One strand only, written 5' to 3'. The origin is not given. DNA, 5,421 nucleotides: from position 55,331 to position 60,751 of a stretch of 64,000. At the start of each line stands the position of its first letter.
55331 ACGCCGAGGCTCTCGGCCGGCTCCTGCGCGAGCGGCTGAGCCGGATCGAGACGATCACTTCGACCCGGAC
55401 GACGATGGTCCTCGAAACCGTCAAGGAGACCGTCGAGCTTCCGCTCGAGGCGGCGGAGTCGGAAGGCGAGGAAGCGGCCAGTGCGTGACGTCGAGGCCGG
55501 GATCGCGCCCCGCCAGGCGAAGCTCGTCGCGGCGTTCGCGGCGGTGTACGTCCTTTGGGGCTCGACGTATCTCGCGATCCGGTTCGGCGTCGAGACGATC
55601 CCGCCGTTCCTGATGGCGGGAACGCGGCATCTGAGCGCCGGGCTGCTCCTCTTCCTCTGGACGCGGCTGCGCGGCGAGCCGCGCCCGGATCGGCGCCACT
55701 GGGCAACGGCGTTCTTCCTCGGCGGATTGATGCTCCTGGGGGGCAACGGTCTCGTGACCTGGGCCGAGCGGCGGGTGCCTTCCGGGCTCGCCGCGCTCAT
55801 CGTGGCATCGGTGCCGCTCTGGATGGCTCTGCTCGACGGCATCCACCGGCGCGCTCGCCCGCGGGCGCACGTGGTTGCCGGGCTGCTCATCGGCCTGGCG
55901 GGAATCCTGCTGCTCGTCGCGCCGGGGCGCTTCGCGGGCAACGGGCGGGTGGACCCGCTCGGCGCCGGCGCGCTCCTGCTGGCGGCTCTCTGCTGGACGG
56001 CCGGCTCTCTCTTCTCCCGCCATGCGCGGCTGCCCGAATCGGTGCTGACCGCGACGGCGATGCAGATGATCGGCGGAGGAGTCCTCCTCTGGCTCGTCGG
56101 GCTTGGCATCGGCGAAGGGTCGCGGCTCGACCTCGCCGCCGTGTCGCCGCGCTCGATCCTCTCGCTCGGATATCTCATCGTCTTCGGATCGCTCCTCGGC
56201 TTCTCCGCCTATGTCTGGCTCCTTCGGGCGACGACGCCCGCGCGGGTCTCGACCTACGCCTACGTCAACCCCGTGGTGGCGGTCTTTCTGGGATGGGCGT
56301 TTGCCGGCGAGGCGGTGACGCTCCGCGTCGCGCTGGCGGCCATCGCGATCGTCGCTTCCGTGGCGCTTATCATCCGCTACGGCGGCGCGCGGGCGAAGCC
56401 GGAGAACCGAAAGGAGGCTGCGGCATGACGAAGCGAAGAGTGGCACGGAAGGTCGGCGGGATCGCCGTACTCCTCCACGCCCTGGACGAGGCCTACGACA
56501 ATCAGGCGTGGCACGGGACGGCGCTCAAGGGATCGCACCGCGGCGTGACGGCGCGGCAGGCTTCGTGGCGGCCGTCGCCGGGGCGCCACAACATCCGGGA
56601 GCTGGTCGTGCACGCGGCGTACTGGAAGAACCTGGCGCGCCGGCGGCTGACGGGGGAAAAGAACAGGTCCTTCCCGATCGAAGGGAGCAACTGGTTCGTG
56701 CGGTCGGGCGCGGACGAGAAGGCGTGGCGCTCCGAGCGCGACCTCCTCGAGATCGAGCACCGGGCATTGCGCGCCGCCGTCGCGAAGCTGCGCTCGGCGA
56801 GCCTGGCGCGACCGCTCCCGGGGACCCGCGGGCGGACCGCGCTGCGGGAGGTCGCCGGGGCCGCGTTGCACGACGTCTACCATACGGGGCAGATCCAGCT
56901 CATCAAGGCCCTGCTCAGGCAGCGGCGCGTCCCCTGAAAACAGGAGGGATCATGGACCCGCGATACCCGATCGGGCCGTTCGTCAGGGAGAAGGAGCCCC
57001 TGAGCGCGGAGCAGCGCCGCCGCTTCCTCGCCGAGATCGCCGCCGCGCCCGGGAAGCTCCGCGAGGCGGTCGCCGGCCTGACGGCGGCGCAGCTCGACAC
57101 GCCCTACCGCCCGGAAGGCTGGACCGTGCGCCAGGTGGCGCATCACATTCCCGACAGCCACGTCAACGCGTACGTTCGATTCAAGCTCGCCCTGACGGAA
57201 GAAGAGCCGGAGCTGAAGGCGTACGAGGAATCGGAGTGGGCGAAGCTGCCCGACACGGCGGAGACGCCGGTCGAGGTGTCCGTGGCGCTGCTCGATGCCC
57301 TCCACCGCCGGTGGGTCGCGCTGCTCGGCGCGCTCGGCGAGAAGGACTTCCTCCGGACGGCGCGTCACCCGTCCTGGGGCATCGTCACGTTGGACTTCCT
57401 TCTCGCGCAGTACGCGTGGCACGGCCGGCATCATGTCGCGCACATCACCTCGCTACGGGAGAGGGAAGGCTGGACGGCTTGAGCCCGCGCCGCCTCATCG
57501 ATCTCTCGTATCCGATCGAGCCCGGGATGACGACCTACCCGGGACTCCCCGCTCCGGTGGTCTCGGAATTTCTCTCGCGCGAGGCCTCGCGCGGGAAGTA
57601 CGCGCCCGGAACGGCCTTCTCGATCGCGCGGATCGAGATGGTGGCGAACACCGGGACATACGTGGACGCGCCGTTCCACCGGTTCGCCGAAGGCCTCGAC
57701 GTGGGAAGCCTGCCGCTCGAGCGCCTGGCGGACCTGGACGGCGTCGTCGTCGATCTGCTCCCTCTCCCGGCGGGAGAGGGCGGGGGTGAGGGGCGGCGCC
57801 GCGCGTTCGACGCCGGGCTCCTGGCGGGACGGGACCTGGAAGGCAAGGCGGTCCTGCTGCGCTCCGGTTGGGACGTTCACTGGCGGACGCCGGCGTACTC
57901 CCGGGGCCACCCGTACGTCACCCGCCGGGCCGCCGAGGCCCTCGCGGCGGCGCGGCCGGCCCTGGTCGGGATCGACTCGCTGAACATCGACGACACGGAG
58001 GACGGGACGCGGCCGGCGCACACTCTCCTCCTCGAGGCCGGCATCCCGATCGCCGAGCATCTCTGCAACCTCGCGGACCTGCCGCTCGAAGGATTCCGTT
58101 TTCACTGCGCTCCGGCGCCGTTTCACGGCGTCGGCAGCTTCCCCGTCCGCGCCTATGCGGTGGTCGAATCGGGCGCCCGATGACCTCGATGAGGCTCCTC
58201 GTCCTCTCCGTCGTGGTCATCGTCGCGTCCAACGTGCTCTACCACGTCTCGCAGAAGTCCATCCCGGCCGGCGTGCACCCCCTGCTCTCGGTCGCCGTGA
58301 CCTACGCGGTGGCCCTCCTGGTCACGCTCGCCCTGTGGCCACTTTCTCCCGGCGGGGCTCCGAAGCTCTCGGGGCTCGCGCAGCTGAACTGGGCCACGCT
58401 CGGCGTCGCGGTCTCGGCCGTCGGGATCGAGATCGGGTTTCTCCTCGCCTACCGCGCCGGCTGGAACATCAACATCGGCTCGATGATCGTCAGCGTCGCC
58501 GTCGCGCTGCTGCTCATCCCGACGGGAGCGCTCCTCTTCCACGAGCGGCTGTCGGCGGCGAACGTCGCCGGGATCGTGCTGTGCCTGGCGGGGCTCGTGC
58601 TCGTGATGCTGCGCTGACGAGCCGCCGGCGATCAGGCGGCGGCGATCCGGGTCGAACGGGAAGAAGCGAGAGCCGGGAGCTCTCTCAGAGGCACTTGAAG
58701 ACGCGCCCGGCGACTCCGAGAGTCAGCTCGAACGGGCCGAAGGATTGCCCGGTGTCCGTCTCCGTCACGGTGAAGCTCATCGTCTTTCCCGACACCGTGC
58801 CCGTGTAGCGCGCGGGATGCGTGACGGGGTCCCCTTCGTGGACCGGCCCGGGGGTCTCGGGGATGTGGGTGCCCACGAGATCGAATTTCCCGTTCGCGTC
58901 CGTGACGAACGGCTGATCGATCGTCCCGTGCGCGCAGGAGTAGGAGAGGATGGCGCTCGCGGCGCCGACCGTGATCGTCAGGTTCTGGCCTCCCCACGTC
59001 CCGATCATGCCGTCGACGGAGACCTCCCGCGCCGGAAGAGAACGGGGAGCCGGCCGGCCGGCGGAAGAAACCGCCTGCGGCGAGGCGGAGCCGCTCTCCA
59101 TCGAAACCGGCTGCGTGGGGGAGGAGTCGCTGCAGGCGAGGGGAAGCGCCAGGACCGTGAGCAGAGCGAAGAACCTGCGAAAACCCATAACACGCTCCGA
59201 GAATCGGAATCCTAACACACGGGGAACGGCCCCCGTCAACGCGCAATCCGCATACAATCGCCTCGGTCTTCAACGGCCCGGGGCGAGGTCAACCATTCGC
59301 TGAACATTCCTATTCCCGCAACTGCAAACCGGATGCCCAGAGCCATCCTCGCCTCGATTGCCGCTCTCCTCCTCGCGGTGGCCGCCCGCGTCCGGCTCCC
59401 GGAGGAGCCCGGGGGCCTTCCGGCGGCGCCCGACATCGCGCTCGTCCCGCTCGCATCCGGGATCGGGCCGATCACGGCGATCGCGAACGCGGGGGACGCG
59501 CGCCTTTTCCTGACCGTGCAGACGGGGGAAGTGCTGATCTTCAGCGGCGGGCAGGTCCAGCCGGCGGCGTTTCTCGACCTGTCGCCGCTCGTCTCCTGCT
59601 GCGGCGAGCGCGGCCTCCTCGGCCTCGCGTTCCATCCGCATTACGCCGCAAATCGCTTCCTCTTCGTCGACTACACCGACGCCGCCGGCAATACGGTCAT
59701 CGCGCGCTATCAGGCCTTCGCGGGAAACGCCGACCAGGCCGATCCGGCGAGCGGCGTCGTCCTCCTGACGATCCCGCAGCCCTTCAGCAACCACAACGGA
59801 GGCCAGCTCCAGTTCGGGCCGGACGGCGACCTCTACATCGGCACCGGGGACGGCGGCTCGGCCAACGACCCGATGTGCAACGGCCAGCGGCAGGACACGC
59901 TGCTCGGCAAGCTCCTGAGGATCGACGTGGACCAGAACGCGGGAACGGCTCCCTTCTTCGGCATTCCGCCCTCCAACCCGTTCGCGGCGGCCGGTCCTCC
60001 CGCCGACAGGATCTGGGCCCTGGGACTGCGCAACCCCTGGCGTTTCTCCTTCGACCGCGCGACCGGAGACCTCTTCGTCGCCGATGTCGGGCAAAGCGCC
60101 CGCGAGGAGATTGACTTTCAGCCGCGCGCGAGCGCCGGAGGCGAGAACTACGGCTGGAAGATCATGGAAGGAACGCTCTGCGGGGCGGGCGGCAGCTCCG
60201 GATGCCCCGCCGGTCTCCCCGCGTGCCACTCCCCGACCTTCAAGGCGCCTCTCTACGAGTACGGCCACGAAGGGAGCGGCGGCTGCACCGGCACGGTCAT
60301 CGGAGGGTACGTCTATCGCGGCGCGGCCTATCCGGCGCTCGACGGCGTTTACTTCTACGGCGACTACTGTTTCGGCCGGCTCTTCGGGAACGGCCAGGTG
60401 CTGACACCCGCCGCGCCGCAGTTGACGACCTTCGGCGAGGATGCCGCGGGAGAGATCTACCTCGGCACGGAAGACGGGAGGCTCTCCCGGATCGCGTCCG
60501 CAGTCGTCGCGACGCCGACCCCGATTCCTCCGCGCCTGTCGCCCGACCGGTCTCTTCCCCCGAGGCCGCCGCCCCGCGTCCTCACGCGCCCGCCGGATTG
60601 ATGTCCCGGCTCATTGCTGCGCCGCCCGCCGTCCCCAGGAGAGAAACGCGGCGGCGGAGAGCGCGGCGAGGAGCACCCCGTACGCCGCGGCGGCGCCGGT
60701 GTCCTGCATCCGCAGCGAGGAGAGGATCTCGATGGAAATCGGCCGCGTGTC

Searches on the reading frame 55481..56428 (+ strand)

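Call 41: search_protein_families(library=pfam, proteins=[window:55481-56428:+], max_evalue=0.01)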
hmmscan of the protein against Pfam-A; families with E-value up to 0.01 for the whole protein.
window:55481-56428:+ (315 aa): 1 family
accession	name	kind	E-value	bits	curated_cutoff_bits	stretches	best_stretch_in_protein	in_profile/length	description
PF00892.27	EamA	-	1.7e-38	132.4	28.2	2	161-298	3-134/135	EamA-like transporter family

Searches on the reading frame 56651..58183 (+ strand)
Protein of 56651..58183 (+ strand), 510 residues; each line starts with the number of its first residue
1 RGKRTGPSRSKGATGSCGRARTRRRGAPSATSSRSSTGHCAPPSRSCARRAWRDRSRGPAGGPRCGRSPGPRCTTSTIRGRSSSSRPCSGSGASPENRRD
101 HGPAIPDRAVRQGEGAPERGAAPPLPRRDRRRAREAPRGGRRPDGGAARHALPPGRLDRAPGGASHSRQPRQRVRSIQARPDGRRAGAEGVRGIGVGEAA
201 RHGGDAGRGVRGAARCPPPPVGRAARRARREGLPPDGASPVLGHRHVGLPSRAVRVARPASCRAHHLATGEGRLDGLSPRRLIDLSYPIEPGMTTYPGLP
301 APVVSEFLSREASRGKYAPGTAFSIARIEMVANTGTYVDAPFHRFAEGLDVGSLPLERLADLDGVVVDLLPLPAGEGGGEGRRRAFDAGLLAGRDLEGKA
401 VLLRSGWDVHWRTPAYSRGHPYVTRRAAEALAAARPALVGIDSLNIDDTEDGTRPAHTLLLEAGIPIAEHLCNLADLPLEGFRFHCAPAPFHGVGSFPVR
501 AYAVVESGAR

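Call 85: search_protein_families(library=pfam, proteins=[window:56651-58183:+], max_evalue=0.001)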
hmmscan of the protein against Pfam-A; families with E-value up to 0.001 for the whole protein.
window:56651-58183:+ (510 aa): 1 family
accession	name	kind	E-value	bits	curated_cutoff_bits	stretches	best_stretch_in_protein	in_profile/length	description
PF04199.19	Cyclase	-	2.6e-21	76.7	23.1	1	283-447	1-141/142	Putative cyclase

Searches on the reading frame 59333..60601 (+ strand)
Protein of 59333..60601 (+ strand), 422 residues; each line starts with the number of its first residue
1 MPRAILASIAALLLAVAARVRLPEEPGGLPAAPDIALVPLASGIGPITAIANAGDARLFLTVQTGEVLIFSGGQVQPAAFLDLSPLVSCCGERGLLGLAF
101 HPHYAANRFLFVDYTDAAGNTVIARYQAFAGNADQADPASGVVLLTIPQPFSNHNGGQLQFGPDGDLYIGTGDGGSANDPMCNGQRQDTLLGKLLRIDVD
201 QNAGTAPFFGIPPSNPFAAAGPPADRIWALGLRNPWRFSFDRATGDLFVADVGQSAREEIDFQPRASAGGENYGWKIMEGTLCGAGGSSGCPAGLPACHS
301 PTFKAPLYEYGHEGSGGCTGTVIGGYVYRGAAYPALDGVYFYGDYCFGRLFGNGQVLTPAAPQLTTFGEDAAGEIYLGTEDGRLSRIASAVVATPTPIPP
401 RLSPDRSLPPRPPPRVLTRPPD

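Call 41: search_protein_families(library=pfam, proteins=[window:59333-60601:+], max_evalue=0.01)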
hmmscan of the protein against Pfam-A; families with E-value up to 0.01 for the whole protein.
window:59333-60601:+ (422 aa): 2 families
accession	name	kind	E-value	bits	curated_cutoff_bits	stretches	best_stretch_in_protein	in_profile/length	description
PF07995.17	GSDH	-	1e-33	117.5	25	1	49-343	6-276/332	Glucose / Sorbosone dehydrogenase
PF20067.5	SSL_N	-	0.00022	21.5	18.9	0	370-387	29-46/46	Strictosidine synthase-like, N-terminal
